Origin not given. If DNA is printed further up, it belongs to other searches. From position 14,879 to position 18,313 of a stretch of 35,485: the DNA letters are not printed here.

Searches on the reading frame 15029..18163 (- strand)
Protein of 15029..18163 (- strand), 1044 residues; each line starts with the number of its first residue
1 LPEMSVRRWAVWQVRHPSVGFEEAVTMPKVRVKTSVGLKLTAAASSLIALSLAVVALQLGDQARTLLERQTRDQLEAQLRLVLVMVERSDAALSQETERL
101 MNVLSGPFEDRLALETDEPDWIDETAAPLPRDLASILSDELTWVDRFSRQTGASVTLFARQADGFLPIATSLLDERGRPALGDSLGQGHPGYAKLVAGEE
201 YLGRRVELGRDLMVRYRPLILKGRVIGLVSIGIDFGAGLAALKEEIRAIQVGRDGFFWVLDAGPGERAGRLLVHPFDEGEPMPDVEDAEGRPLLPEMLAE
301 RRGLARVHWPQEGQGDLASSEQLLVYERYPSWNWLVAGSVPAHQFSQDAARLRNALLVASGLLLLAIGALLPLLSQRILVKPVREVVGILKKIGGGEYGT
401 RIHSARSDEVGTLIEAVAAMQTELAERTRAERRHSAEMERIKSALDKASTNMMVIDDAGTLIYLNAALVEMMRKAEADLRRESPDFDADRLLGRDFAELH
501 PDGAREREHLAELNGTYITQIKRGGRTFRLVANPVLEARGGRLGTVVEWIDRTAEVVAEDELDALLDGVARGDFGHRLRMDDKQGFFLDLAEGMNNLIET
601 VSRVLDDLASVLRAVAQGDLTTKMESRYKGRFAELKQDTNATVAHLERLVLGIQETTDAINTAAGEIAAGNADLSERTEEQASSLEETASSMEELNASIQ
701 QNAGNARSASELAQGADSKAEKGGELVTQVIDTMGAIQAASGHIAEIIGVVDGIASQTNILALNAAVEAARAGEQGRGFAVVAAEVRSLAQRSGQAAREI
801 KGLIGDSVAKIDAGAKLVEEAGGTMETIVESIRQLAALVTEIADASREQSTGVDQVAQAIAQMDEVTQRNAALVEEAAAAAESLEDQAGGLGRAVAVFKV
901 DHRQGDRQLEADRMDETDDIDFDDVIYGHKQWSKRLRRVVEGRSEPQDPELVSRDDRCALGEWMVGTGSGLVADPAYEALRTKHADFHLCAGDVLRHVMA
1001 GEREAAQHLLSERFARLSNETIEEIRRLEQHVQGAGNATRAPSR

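Call 23: search_protein_families(library=pfam, proteins=[window:15029-18163:-])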
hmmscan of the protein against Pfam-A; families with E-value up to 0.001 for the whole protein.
window:15029-18163:- (1044 aa): 10 families
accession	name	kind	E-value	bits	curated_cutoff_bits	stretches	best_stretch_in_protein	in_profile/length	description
PF00015.26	MCPsignal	-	9.4e-52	175.8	34.6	1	710-867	1-172/172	Methyl-accepting chemotaxis protein (MCP) signalling domain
PF17201.10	Cache_3-Cache_2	-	1.2e-51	176.2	27.7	1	67-354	8-298/299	Cache 3/Cache 2 fusion domain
PF17202.10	sCache_3_3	-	2.1e-14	54.2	28.8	1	139-236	5-98/107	Single cache domain 3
PF18947.5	HAMP_2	-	1e-12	48.2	24.3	1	584-645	3-64/67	HAMP domain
PF17200.10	sCache_2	-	1.9e-11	44.6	25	1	242-340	41-140/155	Single Cache domain 2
PF13682.11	CZB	-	7.7e-09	36.2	29.4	1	929-994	1-63/64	Chemoreceptor zinc-binding domain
PF00672.30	HAMP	-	1.1e-08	35.7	25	1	377-425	4-52/53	HAMP domain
PF08269.17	dCache_2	-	1.1e-05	25.1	26.5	1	243-345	82-186/298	Cache domain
PF13188.13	PAS_8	-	0.0002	21.6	21.8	1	439-495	1-59/65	PAS domain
PF08448.16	PAS_4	-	0.00033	21.3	23.1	0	446-555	2-108/110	PAS fold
